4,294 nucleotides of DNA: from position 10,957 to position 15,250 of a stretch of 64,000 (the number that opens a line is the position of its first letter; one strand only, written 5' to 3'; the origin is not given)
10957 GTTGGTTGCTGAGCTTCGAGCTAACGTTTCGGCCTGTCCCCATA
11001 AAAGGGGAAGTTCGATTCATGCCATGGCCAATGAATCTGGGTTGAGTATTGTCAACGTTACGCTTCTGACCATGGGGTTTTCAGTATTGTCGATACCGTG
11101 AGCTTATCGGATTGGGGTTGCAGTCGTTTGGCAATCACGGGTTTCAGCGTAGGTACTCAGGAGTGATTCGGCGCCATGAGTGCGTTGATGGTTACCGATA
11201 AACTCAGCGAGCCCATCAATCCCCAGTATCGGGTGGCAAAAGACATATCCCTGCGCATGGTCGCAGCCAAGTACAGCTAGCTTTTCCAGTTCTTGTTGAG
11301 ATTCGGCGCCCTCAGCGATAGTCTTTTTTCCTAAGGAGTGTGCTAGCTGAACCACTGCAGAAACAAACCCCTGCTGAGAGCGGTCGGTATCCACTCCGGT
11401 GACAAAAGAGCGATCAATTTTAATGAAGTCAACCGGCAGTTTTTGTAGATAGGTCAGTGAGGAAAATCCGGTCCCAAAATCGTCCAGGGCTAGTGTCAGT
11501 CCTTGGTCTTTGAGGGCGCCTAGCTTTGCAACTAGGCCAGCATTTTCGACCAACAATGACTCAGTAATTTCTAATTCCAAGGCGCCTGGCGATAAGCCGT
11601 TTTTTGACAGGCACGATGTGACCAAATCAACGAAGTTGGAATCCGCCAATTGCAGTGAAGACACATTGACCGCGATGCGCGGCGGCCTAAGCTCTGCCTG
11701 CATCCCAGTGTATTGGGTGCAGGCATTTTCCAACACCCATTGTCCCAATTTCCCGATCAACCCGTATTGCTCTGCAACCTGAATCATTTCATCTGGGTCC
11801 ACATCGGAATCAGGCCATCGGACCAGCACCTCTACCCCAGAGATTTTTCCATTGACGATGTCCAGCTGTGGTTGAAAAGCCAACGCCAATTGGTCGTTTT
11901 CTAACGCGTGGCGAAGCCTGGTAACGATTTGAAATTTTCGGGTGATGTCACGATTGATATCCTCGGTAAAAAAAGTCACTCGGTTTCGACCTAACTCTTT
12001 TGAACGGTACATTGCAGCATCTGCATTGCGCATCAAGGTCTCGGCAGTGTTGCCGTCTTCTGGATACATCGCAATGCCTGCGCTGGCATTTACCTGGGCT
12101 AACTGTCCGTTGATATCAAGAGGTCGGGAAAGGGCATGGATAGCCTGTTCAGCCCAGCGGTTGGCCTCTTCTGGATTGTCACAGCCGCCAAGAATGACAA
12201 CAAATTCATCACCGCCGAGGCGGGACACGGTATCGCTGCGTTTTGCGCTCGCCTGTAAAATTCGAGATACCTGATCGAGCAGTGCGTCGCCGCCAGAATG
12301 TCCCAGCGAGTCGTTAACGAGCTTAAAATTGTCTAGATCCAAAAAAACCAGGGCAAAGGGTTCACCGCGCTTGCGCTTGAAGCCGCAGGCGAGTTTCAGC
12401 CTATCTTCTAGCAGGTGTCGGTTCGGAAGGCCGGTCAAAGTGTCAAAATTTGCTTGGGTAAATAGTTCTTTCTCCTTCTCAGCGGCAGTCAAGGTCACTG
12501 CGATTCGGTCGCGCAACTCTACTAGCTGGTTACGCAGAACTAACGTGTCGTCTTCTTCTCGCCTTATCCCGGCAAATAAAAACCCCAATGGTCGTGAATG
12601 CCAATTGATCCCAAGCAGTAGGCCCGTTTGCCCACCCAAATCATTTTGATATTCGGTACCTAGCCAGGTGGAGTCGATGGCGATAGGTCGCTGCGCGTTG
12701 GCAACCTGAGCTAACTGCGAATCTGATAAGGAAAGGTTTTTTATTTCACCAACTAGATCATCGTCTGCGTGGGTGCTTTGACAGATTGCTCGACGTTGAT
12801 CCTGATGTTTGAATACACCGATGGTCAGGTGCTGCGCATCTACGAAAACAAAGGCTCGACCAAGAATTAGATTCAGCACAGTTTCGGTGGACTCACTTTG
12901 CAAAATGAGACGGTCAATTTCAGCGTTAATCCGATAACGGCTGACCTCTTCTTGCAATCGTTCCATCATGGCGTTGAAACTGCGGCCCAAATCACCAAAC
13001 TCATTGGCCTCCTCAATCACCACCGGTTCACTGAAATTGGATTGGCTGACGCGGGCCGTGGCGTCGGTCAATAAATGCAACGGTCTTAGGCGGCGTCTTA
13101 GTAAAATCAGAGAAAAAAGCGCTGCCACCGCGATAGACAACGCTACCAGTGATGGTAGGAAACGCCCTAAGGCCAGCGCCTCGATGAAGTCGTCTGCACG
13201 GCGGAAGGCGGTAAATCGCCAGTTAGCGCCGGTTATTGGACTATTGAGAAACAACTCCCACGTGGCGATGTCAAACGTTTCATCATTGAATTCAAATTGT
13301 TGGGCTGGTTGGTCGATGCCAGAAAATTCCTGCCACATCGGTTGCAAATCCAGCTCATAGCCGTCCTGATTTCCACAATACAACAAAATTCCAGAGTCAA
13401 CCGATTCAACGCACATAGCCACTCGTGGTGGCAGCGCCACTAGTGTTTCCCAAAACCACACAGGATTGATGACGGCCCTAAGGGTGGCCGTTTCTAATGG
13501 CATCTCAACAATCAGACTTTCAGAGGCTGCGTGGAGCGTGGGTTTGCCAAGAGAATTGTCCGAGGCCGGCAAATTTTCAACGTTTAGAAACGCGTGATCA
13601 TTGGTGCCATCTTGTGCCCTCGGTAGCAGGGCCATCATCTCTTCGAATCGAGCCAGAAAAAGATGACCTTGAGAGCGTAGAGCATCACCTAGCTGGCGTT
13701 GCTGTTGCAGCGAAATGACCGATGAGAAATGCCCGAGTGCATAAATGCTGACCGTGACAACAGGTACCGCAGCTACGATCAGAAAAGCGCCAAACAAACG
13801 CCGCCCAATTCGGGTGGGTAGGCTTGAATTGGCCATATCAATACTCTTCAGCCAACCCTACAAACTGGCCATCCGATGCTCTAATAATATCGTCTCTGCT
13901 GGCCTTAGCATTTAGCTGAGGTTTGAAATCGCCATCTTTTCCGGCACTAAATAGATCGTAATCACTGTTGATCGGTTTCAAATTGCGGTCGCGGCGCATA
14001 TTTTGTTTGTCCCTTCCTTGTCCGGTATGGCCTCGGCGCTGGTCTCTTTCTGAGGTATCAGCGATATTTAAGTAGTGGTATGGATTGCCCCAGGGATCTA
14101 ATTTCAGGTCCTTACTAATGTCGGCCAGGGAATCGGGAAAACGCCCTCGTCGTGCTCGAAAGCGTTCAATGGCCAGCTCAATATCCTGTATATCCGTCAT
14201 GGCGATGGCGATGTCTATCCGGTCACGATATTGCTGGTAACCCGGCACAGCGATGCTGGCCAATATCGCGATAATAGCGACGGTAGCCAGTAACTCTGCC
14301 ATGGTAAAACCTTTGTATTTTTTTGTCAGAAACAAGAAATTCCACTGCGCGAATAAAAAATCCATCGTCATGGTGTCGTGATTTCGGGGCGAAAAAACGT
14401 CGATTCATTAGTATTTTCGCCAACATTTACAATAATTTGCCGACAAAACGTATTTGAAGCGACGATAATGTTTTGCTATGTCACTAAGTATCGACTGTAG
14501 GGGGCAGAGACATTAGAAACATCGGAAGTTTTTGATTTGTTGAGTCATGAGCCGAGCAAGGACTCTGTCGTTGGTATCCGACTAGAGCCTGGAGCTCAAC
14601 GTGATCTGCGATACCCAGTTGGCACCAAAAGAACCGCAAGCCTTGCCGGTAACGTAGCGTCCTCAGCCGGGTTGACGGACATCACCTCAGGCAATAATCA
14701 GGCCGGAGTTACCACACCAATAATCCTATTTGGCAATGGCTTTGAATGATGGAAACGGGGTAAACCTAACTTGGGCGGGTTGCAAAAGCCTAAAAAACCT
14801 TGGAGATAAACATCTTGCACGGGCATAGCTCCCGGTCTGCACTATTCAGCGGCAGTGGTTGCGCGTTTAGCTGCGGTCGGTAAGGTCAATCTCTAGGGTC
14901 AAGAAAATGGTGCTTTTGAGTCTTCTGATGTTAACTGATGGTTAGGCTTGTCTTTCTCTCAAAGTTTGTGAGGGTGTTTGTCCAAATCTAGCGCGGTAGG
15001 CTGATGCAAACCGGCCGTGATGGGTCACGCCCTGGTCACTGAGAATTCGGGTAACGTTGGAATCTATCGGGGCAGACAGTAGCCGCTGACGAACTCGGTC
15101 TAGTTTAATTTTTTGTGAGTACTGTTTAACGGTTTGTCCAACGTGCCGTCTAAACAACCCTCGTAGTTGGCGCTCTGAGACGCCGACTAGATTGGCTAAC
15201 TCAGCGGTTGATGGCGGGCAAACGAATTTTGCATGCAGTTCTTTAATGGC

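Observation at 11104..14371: Orphan GspG-like pseudopilin translationally coupled to a GGDEF-EAL membrane sensor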

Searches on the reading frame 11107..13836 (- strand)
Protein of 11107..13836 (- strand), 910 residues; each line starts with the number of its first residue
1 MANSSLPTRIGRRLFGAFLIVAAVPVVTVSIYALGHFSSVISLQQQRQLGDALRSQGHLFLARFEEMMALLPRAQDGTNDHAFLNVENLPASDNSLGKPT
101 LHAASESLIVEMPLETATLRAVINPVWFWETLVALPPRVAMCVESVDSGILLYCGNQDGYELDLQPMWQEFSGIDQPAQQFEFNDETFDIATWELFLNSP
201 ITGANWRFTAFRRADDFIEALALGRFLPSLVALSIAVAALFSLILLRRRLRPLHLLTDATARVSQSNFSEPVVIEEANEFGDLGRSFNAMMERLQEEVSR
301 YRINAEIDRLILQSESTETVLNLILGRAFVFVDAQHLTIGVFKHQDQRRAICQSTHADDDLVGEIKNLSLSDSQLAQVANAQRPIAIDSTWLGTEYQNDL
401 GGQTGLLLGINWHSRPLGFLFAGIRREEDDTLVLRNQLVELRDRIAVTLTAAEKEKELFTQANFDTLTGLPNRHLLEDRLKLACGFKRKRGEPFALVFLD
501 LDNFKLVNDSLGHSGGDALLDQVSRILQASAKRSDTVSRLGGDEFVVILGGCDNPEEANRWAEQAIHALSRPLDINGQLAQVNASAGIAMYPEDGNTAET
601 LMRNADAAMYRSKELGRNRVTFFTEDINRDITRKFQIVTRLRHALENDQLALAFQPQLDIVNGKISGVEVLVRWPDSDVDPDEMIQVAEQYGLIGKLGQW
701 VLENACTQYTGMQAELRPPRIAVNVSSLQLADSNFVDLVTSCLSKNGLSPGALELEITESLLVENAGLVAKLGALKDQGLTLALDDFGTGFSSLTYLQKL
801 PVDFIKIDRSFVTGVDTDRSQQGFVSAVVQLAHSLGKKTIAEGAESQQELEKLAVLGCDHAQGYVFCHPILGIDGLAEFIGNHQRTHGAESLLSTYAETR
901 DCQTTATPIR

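Call 3: search_protein_families(library=pfam, proteins=[window:11107-13836:-], max_evalue=0.01)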
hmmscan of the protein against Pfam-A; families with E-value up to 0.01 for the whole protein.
window:11107-13836:- (910 aa): 3 families
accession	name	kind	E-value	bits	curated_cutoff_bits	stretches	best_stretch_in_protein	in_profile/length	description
PF00563.25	EAL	-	1.4e-67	227.9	31.3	1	640-869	3-236/236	EAL domain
PF00990.26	GGDEF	-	6.3e-47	159.8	23.8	1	462-619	1-161/161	Diguanylate cyclase, GGDEF domain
PF00672.30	HAMP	-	3.7e-11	43.6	25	1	246-296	2-53/53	HAMP domain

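Call 4: search_protein_families(library=ncbifam, proteins=[window:11107-13836:-], max_evalue=0.01)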
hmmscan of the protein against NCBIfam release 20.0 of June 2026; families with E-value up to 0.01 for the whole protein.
window:11107-13836:- (910 aa): 43 families (the best 25 are shown)
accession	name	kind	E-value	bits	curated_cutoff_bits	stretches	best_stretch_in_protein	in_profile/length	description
NF045675.1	PhdiestaseDibA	equivalog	7.5e-117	391.2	980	1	453-870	194-616/623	phosphodiesterase DibA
NF007474.0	PRK10060.1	equivalog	1.4e-105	354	782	1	456-871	231-646/663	cyclic di-GMP phosphodiesterase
NF053781.1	cdiGMPphdstlr2612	equivalog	4.7e-96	322.7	1600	1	455-870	833-1256/1268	Tlr1612 family c-di-GMP phosphodiesterase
NF008467.0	PRK11359.1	equivalog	1.6e-84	284.4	857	1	452-870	365-783/800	oxygen-sensing cyclic-di-GMP phosphodiesterase DosP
NF052458.1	PhdiestGepA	equivalog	1.9e-81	274.4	1200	1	456-870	419-832/840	phosphodiesterase GepA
NF007298.0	PRK09776.1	equivalog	5e-77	259.8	1135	1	455-868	677-1095/1111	diguanylate cyclase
NF008807.1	PRK11829.1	equivalog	2.7e-65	220.7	733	1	466-879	246-662/670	biofilm formation regulator HmsP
NF007423.1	PRK09966.1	equivalog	3.8e-51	174.2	325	2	452-613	229-390/390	diguanylate cyclase DgcN/YfiN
NF045673.1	c-di-GMPRcptLapD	equivalog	6e-47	160.3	1020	1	451-869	225-644/647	cyclic di-GMP receptor LapD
TIGR00254.1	GGDEF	domain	2.4e-41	141.3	37.4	1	460-622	3-166/168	diguanylate cyclase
NF007839.0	PRK10551.1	equivalog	7.7e-39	133.6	461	1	642-883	269-513/518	cyclic di-GMP phosphodiesterase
NF052596.1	RR_EAL_PvrR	equivalog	2.9e-37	128.2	580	1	637-870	143-380/398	response regulator cyclic di-GMP phosphodiesterase PvrR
NF038266.1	diguan_SiaD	equivalog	1.7e-36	125.9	290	1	453-620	85-252/252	biofilm regulation diguanylate cyclase SiaD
NF051473.1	DigCycDgcsShew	equivalog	3.1e-35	122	400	1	436-619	109-287/291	diguanylate cyclase DgcS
NF007380.0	PRK09894.1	equivalog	1.5e-34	119.7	256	1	455-626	122-290/296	diguanylate cyclase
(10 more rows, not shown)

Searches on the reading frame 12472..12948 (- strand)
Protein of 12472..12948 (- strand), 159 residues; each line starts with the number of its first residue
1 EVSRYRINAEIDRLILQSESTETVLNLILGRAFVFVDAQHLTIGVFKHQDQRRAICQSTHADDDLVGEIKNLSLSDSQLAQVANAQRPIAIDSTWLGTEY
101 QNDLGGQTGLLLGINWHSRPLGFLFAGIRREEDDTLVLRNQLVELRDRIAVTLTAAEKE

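Call 87: search_protein_families(library=pfam, proteins=[window:12472-12948:-], max_evalue=1)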
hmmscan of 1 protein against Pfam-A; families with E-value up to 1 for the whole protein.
window:12472-12948:- (159 aa): 1 family
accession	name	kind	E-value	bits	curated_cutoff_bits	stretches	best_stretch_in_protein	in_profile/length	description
PF07206.16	Baculo_LEF-10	-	0.0068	17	27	1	19-58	4-44/71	Baculovirus late expression factor 10 (LEF-10)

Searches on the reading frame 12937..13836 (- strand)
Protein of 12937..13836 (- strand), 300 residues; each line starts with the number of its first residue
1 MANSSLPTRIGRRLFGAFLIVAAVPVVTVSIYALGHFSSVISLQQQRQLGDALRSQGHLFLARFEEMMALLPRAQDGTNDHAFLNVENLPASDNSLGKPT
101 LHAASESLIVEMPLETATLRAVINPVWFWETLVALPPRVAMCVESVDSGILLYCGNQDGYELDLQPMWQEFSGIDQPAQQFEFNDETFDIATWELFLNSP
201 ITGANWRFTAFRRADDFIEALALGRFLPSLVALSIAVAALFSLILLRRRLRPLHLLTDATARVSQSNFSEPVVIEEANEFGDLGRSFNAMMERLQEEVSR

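Call 19: find_homologous_proteins(query=window:12937-13836:-, max_evalue=0.001)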
Query window:12937-13836:-: 8000 candidates shared short words with the query, none scored E <= 0.001.

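Call 24: search_protein_families(library=pfam, alignment_id=A2, max_evalue=1)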
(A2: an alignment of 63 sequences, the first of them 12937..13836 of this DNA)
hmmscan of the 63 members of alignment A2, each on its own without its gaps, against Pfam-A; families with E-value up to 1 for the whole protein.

A. member 1, window:12937-13836:- (300 aa): 1 family
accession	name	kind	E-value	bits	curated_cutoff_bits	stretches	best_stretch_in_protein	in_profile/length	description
PF00672.30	HAMP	-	1.1e-11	45.3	25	1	246-296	2-53/53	HAMP domain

B. families by the number of members that match (of 63 scanned): 49 families (the first 25 are shown)
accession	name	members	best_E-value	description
PF00672.30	HAMP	62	2e-15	HAMP domain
PF13567.11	DUF4131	4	0.007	Domain of unknown function (DUF4131)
PF22610.1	CovS-like_HAMP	3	0.042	Histidine kinase, HAMP domain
PF01529.25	DHHC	3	0.057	DHHC palmitoyltransferase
PF18947.5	HAMP_2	2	0.013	HAMP domain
PF12555.13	SteA-like_C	2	0.045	SteA-like C-terminal domain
PF01544.23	CorA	2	0.1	CorA-like Mg2+ transporter protein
PF06143.16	Baculo_11_kDa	1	0.0088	Baculovirus 11 kDa family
PF21085.3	CusS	1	0.011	CusS sensor domain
PF08652.17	RAI1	1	0.013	RAI1 like PD-(D/E)XK nuclease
PF25086.1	DUF7803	1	0.014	Domain of unknown function (DUF7803)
PF23556.1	TPR_Vps41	1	0.019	Vps41 TPR-like region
PF18248.6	RalF_SCD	1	0.02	RalF C-terminal Sec-7 capping domain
PF18821.6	LPD7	1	0.031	Large polyvalent protein-associated domain 7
PF13755.11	Sensor_TM1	1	0.031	Sensor N-terminal transmembrane domain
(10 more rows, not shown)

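Call 25: search_solved_structures(query=A2, max_evalue=1)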
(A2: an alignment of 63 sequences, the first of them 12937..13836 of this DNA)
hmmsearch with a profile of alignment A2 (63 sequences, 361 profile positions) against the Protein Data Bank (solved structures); distinct sequences matched with E-value up to 1: 18.
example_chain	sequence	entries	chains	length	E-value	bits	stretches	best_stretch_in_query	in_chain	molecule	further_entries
9wxr_A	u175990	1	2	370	1.9e-07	34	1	295-350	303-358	Rhodopsin,Chemotaxis protein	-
8c5v_I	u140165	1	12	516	3.4e-07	33.1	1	272-344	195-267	Methyl-accepting chemotaxis protein I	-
6yue_A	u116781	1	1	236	3.4e-07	33.1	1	281-347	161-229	Nitrate/nitrite sensor protein NarQ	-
5iji_A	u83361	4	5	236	3.4e-07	33.1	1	281-347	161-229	Nitrate/nitrite sensor histidine kinase NarQ | Nitrate/nitrite sensor protein NarQ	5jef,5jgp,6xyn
5jeq_A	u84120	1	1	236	3.4e-07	33.1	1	281-347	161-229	Nitrate/nitrite sensor protein NarQ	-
6s1k_E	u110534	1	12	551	9.7e-07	31.6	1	272-344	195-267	Methyl-accepting chemotaxis protein I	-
5jjn_B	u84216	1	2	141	0.0026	20.3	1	269-344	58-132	Sensory rhodopsin II transducer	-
4jgq_A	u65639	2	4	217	0.0044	19.6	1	92-207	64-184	Sporulation kinase D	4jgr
4jgo_A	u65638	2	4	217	0.0045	19.6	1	92-207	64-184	Sporulation kinase D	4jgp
5jjj_B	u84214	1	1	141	0.01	18.4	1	285-344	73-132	Sensory rhodopsin II transducer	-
2f95_B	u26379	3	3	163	0.01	18.4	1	285-345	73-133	Sensory rhodopsin II transducer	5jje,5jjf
4gyc_B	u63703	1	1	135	0.02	17.4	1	285-341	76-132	Sensory rhodopsin II transducer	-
4biz_A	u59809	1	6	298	0.03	16.8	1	298-348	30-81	SENSOR PROTEIN CPXA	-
4biu_A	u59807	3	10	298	0.031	16.8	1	298-348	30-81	SENSOR PROTEIN CPXA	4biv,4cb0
9epn_A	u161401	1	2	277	0.067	15.7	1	291-351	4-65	Sensor histidine kinase HprS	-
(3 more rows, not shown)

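Call 50: search_protein_representatives(protein=window:12937-13836:-)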
Query: 300 residues. Proteins with E-value up to 0.001 (for the whole library): 1247; up to 1e-10: 142; up to 1e-30: 1. The best 150 are listed.
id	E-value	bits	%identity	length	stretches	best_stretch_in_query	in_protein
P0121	1.1e-47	179.4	38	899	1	5-300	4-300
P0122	2.7e-24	102.7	29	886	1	10-295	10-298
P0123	7.6e-22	94.7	36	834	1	121-297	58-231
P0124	8.8e-20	87.9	31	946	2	116-297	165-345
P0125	3.6e-18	82.6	30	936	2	87-297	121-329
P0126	9.4e-18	81.3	30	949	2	115-296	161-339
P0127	2.9e-17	79.6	30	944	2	123-294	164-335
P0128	6.0e-17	78.6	27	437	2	70-297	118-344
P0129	1.7e-16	77.1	32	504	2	118-296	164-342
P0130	3.3e-16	76.2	28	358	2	152-297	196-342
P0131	3.8e-16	76.0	29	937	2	112-297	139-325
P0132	5.0e-16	75.6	34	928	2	112-297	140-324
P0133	5.8e-16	75.4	33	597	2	165-297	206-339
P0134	6.5e-16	75.2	26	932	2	115-297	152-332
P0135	8.1e-16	74.9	33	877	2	125-297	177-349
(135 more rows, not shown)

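Call 59: predict_structure(alignment_id=A4)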
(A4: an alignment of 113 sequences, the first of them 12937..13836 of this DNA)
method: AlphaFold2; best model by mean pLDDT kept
length: 300 residues; sequences in the alignment: 113
mean_pLDDT: 89.5   pTM: 0.77
mean pLDDT of the five models: 89.5, 88.1, 87.9, 87.5, 85.7
residues with pLDDT >= 90: 213; 70-90: 69; 50-70: 15; < 50: 3
segments of 3 or more residues with pLDDT < 50: 1-3
pLDDT, mean of each block of 10 residues (from residue 1): 68 94 96 93 94 94 91 86 92 69 77 84 91 87 92 87 92 88 95 87 82 86 87 96 93 95 96 97 98 95
secondary structure, 60 per line:
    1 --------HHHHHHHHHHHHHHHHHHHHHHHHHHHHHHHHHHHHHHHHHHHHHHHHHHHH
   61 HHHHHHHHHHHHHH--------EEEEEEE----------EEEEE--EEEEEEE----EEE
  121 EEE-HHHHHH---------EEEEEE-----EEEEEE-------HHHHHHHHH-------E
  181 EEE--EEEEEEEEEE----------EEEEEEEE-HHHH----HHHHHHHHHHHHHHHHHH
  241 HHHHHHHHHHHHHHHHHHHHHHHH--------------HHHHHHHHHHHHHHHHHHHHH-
elements in order: H9-74 E83-89 E100-104 E107-113 E118-123 H125-130 E140-145 E151-156 H164-172 E180-183 E186-195 E206-213 H215-218 H223-264 H279-299

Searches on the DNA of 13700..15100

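Call 82: search_rna_families(source=window, start=13700, end=15100, threshold=evalue, max_evalue=1)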
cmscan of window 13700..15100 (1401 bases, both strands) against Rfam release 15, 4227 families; matches with E-value up to 1: 0.
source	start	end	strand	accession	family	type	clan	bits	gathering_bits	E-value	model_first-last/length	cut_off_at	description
